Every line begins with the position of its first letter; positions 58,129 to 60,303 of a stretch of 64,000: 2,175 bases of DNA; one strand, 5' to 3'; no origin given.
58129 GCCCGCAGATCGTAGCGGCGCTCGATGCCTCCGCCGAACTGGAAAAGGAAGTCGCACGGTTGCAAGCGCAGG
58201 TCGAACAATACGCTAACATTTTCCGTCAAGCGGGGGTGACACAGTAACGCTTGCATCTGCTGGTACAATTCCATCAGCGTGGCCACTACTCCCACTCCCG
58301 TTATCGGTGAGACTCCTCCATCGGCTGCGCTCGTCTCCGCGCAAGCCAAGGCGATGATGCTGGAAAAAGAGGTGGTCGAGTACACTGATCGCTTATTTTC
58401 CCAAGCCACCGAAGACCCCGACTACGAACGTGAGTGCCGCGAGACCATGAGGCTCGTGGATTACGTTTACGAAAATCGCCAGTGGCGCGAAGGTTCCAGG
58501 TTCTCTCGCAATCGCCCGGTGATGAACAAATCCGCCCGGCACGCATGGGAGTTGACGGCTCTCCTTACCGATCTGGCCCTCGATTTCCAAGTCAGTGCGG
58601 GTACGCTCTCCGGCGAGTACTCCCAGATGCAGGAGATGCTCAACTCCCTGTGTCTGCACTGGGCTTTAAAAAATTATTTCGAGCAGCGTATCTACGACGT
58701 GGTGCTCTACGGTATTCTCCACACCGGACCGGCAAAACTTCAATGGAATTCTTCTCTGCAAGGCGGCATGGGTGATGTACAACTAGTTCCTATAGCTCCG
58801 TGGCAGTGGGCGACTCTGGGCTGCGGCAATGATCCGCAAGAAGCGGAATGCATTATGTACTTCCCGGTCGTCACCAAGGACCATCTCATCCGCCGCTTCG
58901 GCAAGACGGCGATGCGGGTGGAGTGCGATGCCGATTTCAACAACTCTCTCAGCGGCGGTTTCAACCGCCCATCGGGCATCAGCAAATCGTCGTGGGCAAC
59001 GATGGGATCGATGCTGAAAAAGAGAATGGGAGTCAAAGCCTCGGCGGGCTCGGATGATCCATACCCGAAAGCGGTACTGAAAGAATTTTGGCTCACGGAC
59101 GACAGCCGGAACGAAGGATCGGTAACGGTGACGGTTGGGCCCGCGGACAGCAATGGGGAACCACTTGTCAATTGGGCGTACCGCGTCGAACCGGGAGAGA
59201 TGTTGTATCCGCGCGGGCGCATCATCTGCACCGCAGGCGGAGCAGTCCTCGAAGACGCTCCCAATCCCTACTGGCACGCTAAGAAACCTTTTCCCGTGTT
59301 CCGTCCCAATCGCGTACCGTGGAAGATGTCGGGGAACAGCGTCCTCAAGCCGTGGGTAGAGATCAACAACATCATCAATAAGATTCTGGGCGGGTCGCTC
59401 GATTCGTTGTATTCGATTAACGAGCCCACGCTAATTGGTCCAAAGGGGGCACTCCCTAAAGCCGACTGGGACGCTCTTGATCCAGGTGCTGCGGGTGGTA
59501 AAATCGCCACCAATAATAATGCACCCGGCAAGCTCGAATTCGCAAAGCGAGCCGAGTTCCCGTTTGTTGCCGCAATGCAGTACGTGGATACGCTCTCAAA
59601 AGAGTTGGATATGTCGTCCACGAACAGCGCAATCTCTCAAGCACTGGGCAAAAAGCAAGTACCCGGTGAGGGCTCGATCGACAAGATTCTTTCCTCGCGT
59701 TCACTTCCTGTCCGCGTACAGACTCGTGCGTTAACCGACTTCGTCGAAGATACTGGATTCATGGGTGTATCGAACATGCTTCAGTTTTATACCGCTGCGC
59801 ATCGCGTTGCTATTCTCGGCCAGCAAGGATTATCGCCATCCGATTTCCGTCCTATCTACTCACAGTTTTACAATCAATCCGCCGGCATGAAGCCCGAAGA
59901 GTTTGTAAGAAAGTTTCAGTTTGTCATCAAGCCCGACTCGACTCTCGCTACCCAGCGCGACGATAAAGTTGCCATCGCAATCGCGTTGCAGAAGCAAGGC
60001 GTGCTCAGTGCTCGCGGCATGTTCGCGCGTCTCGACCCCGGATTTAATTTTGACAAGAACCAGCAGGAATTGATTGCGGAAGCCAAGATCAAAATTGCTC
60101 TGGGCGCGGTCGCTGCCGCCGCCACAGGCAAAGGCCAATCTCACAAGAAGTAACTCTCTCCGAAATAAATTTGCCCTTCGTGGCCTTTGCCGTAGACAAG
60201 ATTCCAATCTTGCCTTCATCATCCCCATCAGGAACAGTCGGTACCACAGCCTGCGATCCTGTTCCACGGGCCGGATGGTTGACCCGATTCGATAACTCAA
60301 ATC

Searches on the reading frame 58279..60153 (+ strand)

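Call 37: search_protein_families(library=phrogs, proteins=[window:58279-60153:+], max_evalue=0.00001)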
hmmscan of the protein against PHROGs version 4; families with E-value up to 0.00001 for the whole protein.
window:58279-60153:+ (624 aa): 1 family
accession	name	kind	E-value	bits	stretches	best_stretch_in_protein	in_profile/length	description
phrog_1216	-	head and packaging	6.1e-07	29.3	1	316-456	321-462/714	portal protein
